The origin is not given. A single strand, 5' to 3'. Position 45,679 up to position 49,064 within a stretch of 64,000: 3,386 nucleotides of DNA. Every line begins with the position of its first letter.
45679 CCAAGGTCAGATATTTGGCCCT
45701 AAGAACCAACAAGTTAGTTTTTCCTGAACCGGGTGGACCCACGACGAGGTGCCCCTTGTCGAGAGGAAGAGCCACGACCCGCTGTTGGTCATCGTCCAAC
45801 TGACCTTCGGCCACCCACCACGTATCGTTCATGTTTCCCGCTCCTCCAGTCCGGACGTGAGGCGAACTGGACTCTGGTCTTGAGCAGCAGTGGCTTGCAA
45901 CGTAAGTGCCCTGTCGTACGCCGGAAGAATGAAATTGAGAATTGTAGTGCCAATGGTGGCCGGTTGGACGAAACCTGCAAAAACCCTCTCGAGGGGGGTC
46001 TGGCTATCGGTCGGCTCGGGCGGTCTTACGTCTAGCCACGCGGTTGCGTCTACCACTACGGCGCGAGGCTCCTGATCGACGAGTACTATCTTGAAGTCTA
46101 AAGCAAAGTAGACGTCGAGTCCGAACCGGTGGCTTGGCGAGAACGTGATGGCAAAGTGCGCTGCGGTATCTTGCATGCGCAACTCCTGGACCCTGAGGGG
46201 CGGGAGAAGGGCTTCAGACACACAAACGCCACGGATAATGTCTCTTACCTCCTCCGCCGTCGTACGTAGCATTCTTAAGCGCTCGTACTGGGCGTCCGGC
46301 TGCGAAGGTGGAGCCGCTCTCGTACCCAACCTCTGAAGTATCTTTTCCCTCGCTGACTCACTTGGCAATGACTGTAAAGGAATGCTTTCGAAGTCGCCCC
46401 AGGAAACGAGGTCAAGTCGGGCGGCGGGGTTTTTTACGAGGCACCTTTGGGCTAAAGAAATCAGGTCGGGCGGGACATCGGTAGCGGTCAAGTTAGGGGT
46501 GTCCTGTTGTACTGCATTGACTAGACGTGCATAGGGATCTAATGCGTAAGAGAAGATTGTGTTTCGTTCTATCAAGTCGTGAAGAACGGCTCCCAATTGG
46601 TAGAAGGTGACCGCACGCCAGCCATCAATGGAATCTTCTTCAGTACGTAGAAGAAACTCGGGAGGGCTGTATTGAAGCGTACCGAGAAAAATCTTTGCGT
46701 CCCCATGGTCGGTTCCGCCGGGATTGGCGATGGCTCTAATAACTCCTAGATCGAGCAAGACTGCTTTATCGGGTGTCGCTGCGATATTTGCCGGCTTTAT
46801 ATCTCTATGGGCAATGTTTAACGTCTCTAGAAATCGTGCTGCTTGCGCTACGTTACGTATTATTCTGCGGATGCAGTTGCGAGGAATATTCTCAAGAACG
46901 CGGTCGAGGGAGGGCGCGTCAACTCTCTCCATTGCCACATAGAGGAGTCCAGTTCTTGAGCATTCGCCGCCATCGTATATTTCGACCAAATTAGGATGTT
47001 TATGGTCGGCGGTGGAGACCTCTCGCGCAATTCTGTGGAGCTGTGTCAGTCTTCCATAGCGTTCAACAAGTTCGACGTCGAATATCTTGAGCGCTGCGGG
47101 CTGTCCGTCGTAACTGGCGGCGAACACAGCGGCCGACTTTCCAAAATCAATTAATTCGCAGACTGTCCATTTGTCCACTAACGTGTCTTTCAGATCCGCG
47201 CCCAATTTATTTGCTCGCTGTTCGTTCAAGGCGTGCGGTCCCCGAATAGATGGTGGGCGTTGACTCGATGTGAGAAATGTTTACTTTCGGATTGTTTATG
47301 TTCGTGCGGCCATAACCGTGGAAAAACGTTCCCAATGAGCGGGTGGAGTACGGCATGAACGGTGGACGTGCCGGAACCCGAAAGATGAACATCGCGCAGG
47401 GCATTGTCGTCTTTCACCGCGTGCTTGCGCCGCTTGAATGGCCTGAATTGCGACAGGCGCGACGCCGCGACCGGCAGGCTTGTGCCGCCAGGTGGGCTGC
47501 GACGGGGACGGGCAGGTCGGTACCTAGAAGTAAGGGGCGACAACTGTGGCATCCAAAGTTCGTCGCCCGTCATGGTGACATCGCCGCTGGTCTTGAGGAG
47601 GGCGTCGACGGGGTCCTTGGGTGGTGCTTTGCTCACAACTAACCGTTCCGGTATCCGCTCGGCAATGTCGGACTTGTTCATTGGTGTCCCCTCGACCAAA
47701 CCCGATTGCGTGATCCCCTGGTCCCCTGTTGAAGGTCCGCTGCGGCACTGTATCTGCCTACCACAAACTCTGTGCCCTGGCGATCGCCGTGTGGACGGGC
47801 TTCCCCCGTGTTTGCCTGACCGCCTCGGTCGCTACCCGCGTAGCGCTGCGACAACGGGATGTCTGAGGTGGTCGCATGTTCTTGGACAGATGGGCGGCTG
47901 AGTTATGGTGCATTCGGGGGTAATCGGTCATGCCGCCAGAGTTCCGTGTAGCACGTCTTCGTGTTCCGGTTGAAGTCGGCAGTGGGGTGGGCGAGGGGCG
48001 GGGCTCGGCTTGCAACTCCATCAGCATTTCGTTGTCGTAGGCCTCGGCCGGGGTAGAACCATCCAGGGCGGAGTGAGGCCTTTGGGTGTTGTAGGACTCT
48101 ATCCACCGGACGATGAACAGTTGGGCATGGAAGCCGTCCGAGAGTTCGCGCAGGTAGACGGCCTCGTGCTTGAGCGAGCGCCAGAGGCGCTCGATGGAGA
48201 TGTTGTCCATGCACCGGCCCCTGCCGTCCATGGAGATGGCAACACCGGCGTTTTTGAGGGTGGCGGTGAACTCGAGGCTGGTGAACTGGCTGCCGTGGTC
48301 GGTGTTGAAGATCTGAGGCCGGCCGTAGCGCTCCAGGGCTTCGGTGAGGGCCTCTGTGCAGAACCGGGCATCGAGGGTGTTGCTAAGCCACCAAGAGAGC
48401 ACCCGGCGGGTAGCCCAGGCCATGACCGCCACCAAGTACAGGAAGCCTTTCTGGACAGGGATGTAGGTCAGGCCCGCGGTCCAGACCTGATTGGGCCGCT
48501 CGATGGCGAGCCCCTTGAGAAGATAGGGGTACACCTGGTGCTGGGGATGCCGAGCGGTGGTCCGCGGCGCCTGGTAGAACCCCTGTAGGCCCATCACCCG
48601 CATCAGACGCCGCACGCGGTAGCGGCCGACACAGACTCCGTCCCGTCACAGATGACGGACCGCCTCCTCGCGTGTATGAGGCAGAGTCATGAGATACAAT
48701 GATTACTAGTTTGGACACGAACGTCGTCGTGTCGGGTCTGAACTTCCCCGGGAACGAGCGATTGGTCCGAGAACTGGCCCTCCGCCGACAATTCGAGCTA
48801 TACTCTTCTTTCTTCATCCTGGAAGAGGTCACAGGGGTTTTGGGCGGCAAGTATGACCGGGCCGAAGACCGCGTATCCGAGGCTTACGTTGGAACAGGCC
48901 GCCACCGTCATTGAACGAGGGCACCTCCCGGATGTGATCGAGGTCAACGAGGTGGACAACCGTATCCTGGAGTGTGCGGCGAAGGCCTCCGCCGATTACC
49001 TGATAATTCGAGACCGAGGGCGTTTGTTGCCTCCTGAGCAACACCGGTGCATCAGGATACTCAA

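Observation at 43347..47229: Intact three-gene operon: Ser/Thr kinase - compact SF1 helicase - unknown 441-aa protein (top candidate for an undescribed system)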

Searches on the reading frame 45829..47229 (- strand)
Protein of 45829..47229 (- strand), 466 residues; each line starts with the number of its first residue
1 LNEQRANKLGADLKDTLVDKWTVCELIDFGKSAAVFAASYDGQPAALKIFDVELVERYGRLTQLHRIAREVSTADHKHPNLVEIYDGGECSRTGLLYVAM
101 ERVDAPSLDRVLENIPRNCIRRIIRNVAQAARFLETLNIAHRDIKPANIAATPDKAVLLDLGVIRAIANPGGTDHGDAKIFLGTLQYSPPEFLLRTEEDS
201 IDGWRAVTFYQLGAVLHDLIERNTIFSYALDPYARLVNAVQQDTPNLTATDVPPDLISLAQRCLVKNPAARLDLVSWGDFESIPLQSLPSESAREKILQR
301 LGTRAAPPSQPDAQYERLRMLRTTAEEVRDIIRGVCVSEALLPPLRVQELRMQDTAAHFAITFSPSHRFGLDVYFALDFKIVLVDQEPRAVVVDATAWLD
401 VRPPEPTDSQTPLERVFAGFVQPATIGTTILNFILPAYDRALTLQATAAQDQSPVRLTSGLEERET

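Call 3: search_protein_families(library=pfam, proteins=[window:45829-47229:-], max_evalue=0.01)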
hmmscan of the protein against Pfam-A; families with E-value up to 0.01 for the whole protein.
window:45829-47229:- (466 aa): 2 families
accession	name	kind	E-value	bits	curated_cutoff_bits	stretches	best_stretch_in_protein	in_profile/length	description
PF00069.31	Pkinase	-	5.1e-23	82.2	31.7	1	26-273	6-253/263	Protein kinase domain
PF07714.23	PK_Tyr_Ser-Thr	-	1.2e-09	38.3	23.1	1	55-273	36-250/258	Protein tyrosine and serine/threonine kinase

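Call 4: search_protein_families(library=padloc, proteins=[window:45829-47229:-], max_evalue=0.01)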
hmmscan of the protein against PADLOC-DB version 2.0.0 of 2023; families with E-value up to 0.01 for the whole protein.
window:45829-47229:- (466 aa): 33 families (the best 25 are shown)
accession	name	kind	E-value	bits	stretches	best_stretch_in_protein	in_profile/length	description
PDLC04042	PD-T4-6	-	9.3e-33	112.1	1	14-272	4-259/292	-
PDLC04054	PD-T4-6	-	1.4e-27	95.1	1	16-272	7-260/347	-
PDLC04053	PD-T4-6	-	5.1e-27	93.1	1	16-273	6-259/311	-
PDLC04138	mad6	-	5.9e-27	92.8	1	7-273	39-302/659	mads_6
PDLC04061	PD-T4-6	-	4.4e-26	90.5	1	3-272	3-270/510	-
PDLC04039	PD-T4-6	-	3.4e-22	77.1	1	65-319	59-308/458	-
PDLC04043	PD-T4-6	-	7.7e-20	69.4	1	46-272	44-264/452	-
PDLC04060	PD-T4-6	-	8.4e-20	69.1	1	16-272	5-256/486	-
PDLC04052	PD-T4-6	-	2.1e-19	68.1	1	66-272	55-263/496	-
PDLC04040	PD-T4-6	-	3.9e-19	66.8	1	47-272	24-252/547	-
PDLC04041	PD-T4-6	-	1.5e-18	65.3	1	19-274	28-282/443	-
PDLC01088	C3a189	-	2.4e-18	64.1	1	35-282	13-252/840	kinase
PDLC04047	PD-T4-6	-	3.2e-17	60.6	1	15-272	6-259/327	-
PDLC03920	MkoA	-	9.7e-17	58.5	1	41-273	31-266/1112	-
PDLC04048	PD-T4-6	-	1.9e-16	58.4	1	19-226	10-212/354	-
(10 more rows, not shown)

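Call 5: search_protein_families(library=ncbifam, proteins=[window:45829-47229:-], max_evalue=0.01)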
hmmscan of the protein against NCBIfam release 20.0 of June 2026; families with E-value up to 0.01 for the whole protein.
window:45829-47229:- (466 aa): 9 families
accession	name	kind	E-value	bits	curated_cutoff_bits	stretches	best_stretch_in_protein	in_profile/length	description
NF033483.0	PknB_PASTA_kin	equivalog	6e-21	75.1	450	1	17-273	5-256/563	Stk1 family PASTA domain-containing Ser/Thr kinase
NF052427.1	StpK7MSMEG_1200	equivalog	3e-13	49.1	900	1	46-222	36-205/601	serine/threonine protein kinase StpK7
NF047741.1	antiphage_MADS6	equivalog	9.2e-13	47.6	460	2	122-274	303-450/612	methylation-associated defense system protein kinase MAD6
TIGR03903.1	TOMM_kin_cyc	equivalog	2e-08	32.6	705.75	1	46-197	7-164/1267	TOMM system kinase/cyclase fusion protein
NF033442.0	BREX_PglW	equivalog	2.8e-07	28.6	990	1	5-155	498-646/1391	BREX system serine/threonine kinase PglW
NF053615.1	SerThrKinAfsKStmc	equivalog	4.3e-06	25.6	1300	1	37-216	32-203/809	protein serine/threonine kinase AfsK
NF038150.1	lanthi_synth_IV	equivalog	6.2e-05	21.5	650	1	94-287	266-459/851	class IV lanthionine synthetase LanL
TIGR03724.2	arch_bud32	equivalog_domain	0.00014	21.4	125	1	98-165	70-132/193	KEOPS complex kinase/ATPase Bud32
NF043056.1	T4SS_LegK1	equivalog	0.0057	15.3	550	0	138-197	209-265/516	Dot/Icm T4SS effector kinase LegK1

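Call 39: search_solved_structures(query=window:45829-47229:-, max_evalue=1e-10)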
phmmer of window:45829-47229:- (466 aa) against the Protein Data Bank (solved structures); distinct sequences matched with E-value up to 1e-10: 19.
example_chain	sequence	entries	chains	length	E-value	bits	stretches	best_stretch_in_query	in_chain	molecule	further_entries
3ori_A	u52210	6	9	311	7.1e-21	77.8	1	17-273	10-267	Serine/threonine protein kinase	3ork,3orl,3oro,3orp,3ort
3f61_A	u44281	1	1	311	9.7e-21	77.4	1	17-273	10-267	Serine/threonine-protein kinase pknB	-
3f69_A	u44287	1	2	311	9.9e-21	77.4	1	17-273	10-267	Serine/threonine-protein kinase pknB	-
6i2p_A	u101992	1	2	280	1.4e-20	76.9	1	16-272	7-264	Serine/threonine-protein kinase PknB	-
5u94_A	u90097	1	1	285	4.4e-20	75.2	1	17-272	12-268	Serine/threonine-protein kinase PknB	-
6b2p_A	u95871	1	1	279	5.3e-20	75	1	17-272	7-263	Serine/threonine-protein kinase PknB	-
1o6y_A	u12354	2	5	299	5.7e-20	74.9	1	17-272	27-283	SERINE/THREONINE-PROTEIN KINASE PKNB | Probable serine/threonine-protein kinase pknB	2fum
1mru_A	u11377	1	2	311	6.5e-20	74.7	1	17-273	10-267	Probable serine/threonine-protein kinase pknB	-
3orm_A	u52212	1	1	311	8.2e-19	71.1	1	17-273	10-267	Serine/threonine protein kinase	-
9tmq_A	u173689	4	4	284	4.1e-16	62.2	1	43-272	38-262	Serine/threonine-protein kinase PknA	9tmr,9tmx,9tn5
4ow8_A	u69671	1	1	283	4.2e-16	62.1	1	43-272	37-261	Serine/threonine-protein kinase PknA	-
4x3f_A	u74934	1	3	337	5.1e-16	61.9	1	44-272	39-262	Serine/threonine-protein kinase PknA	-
6b2q_A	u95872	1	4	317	5.3e-16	61.8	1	43-272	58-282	Serine/threonine-protein kinase PknA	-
9ruk_A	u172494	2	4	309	2.2e-12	49.9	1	24-195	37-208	Serine/threonine-protein kinase StkP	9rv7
9ru3_A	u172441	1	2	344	2.9e-12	49.5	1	26-195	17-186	Serine/threonine-protein kinase StkP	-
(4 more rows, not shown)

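Call 94: search_protein_families(library=phrogs, proteins=[window:45829-47229:-], max_evalue=0.001)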
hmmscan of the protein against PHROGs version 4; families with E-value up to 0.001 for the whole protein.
window:45829-47229:- (466 aa): 1 family
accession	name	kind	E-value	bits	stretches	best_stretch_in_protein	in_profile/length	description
phrog_2361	-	other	3.2e-22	80.1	1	63-274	54-258/415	serine-threonine kinase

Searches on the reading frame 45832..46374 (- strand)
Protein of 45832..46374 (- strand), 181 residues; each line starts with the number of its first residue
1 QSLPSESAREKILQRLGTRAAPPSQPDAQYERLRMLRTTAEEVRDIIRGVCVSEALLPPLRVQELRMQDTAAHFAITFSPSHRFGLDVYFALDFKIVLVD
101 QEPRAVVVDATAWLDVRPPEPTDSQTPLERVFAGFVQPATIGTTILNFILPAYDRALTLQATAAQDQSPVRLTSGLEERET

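Call 83: find_homologous_proteins(query=window:45832-46374:-, max_evalue=0.001)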
Query window:45832-46374:- (181 aa): 4 proteins with E <= 0.001 among 201 candidates.
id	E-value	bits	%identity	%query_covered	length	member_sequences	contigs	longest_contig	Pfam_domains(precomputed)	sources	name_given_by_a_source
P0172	1.2e-72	261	69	99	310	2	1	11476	PF00069.32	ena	-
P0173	1.0e-68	249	66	99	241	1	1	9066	-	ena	-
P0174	1.8e-67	245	100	64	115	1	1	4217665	-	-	-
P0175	1.1e-35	141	58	66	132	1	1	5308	-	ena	-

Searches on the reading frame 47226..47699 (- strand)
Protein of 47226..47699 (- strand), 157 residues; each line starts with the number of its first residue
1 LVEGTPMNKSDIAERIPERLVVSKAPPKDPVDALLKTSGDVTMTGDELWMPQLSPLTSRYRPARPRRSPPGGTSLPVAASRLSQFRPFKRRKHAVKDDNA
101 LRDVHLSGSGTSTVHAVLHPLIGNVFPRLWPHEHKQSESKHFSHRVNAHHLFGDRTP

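Call 76: search_protein_families(library=pfam, proteins=[window:47226-47699:-], max_evalue=0.001)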
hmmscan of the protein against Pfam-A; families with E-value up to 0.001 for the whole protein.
window:47226-47699:- (157 aa): 1 family
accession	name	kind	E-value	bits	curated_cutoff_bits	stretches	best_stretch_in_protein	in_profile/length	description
PF00216.26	Bac_DNA_binding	-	4e-07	30.6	22.4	1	7-95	1-89/90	Bacterial DNA-binding protein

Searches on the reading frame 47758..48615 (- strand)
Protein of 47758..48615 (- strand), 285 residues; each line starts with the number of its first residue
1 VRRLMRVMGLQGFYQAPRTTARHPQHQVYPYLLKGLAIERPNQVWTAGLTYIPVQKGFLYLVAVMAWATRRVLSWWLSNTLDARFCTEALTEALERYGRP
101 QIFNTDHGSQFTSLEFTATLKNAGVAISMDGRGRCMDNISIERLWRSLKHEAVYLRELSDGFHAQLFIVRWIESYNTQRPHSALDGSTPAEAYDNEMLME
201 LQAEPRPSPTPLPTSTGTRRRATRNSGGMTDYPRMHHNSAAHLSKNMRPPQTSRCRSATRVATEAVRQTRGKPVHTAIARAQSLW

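Call 76: search_protein_families(library=pfam, proteins=[window:47758-48615:-], max_evalue=0.001)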
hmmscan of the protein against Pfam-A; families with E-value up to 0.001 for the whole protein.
window:47758-48615:- (285 aa): 3 families
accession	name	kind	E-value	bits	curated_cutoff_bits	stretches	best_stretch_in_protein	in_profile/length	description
PF00665.32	rve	-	1e-19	71.1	32.6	1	39-135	2-102/102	Integrase core domain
PF13683.12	rve_3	-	3.5e-16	59.1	26.5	1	124-189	2-67/67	Integrase core domain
PF24764.1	rva_4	-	0.00022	21.4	26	1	76-152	41-116/194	Integrase core domain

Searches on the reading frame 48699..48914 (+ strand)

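Call 76: search_protein_families(library=pfam, proteins=[window:48699-48914:+], max_evalue=0.001)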
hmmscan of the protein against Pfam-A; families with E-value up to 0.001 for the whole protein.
window:48699-48914:+ (71 aa): 1 family
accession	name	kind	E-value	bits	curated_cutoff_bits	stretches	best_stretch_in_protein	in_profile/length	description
PF13470.12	PIN_3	-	7e-05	24.1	27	1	5-56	4-58/115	PIN domain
